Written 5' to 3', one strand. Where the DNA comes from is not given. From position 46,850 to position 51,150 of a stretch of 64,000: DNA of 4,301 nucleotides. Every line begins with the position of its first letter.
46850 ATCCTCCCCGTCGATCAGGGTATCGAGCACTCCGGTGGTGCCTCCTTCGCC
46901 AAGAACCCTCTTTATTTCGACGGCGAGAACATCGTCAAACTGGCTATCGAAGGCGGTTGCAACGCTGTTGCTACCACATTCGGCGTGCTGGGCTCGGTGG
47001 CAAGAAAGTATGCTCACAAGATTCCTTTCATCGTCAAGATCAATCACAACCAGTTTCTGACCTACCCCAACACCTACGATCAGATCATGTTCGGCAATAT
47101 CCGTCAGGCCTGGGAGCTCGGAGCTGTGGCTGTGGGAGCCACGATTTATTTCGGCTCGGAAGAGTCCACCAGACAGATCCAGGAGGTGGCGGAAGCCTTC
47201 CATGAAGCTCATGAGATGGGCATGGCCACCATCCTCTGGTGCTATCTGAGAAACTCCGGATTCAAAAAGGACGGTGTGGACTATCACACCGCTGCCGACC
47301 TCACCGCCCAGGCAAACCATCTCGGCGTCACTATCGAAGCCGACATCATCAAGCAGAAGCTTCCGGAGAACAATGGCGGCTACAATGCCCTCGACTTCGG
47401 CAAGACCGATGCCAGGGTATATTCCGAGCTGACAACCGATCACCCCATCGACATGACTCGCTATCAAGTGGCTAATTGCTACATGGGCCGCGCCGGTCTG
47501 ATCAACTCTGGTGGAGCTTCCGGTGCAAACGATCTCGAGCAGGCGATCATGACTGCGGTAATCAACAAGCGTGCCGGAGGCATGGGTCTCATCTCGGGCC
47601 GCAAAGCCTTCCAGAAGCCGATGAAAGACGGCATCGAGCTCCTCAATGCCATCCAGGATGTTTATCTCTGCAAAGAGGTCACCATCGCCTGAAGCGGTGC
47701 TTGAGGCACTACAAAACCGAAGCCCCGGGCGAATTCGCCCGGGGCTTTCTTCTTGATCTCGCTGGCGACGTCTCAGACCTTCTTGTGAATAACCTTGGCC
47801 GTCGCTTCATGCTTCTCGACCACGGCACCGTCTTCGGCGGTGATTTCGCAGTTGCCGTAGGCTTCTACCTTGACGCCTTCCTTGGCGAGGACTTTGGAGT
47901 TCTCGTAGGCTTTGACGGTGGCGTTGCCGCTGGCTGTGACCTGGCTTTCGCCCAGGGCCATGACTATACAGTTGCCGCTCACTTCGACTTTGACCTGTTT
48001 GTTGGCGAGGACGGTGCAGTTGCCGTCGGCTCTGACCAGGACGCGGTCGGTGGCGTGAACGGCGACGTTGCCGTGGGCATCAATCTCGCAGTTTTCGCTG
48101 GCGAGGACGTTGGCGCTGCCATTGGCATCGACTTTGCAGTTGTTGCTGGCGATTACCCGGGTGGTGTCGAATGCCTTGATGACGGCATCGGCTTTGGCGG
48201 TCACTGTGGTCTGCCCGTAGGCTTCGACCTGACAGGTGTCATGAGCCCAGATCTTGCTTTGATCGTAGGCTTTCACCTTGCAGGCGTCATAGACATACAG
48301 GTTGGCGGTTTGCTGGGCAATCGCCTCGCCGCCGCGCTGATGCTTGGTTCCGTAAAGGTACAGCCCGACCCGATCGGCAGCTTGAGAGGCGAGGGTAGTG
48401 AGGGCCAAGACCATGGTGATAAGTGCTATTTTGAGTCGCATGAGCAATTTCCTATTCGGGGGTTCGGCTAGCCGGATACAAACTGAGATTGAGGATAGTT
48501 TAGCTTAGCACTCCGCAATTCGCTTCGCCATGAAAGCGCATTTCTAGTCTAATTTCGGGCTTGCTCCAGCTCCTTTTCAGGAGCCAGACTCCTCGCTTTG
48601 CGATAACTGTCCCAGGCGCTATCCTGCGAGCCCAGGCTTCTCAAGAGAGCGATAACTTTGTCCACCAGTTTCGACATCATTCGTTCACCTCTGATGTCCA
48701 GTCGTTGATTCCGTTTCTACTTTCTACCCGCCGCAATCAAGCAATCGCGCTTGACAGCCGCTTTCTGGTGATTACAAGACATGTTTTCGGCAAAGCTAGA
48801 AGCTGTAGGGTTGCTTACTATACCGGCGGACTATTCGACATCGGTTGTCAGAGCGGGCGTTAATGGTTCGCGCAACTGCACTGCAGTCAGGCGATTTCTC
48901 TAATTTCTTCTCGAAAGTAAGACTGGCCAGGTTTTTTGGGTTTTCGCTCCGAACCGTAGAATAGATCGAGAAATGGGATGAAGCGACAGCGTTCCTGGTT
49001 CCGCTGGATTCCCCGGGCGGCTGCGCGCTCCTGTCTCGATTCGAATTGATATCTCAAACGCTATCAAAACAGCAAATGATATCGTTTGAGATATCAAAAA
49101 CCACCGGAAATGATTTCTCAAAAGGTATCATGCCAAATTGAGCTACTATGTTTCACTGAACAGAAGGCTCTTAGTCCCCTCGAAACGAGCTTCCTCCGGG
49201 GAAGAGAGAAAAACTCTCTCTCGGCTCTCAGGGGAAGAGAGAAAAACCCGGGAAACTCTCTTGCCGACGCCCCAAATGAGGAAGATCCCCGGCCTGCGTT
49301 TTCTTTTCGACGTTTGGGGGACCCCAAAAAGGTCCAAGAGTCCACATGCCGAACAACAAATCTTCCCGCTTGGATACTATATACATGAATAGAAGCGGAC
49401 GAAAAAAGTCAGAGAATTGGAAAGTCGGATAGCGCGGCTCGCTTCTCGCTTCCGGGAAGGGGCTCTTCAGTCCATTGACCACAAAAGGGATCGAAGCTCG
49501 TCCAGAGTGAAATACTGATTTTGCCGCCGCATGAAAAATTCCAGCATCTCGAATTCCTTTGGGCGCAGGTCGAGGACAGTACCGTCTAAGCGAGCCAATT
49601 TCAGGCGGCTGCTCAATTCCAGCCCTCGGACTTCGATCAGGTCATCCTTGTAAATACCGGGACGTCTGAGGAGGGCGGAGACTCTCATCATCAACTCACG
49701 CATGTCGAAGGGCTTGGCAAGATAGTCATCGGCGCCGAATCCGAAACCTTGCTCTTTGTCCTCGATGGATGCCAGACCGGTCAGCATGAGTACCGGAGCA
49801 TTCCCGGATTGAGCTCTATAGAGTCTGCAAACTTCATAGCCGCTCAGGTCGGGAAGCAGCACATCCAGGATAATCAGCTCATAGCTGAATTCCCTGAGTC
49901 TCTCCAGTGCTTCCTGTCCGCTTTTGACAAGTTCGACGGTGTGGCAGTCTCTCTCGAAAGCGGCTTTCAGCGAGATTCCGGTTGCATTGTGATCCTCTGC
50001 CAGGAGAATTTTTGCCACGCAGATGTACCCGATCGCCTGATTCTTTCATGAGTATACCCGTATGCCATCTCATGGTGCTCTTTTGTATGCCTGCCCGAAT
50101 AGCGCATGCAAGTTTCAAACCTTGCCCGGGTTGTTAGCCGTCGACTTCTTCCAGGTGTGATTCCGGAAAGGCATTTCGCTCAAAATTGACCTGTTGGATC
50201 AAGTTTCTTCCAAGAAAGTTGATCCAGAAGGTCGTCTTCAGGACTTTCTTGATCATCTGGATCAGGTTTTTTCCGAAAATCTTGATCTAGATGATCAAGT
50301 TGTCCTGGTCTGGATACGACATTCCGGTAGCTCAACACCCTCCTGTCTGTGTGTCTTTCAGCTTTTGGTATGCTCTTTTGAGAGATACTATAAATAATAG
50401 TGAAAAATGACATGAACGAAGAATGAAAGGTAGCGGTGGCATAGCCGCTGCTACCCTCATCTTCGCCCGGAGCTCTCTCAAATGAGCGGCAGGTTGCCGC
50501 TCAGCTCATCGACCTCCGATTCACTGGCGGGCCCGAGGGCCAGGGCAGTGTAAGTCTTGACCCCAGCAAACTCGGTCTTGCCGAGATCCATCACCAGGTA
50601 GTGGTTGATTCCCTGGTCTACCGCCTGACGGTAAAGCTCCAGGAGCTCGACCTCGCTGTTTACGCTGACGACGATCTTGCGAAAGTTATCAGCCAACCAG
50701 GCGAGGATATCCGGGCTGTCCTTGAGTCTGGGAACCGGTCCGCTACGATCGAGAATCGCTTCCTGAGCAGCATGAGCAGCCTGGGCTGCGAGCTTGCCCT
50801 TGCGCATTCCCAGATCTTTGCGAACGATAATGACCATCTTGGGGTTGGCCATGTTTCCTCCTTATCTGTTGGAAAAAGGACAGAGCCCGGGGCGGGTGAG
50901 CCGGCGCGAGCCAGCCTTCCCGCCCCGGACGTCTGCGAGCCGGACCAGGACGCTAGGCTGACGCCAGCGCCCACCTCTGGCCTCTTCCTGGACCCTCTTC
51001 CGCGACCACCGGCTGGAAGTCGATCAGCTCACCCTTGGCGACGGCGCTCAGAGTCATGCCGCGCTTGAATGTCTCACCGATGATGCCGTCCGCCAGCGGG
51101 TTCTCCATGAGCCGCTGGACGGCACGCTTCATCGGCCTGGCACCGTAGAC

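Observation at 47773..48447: Secreted protein made of ≥20 strictly periodic octapeptide repeats with a cysteine ladder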

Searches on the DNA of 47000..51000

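Call 16: search_rna_families(source=window, start=47000, end=51000, threshold=evalue, max_evalue=1)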
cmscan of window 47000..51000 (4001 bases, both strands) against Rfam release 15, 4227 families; matches with E-value up to 1: 4.
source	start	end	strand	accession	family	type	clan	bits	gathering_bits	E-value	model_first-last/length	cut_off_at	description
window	50225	50326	+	RF04099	MIR837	Gene; miRNA;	-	28.8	117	0.0075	1-122/122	no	MIR837 microRNA precursor family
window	47699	47752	+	RF02868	ncS037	Gene; sRNA;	-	25.5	112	0.29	1-152/152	no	Burkholderia sRNA 37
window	49665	49733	-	RF01131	sR47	Gene; snRNA; snoRNA; CD-box;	CL00132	18.1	40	0.49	1-55/55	no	Small nucleolar RNA sR47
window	47713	47746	+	RF02657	sot2652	Gene; sRNA;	-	17.8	61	0.86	127-160/187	no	Sense overlapping transcript RNA 2652 (sot)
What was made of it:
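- Tried and rejected: An Rfam scan of 47000-51000 found nothing credible (call 16).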

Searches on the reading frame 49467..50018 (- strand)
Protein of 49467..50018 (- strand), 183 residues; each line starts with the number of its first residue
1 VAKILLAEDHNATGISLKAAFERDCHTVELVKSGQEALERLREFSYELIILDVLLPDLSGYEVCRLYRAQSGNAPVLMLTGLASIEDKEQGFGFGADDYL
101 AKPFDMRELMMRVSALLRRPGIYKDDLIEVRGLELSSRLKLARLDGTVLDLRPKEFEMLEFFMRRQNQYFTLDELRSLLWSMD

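Call 15: search_protein_families(library=pfam, proteins=[window:49467-50018:-], max_evalue=0.00001)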
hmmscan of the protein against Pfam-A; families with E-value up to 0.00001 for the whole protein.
window:49467-50018:- (183 aa): 1 family
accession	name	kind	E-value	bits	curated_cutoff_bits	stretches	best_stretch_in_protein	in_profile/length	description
PF00072.30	Response_reg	-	2.9e-24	85.8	30.2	1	4-113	1-110/111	Response regulator receiver domain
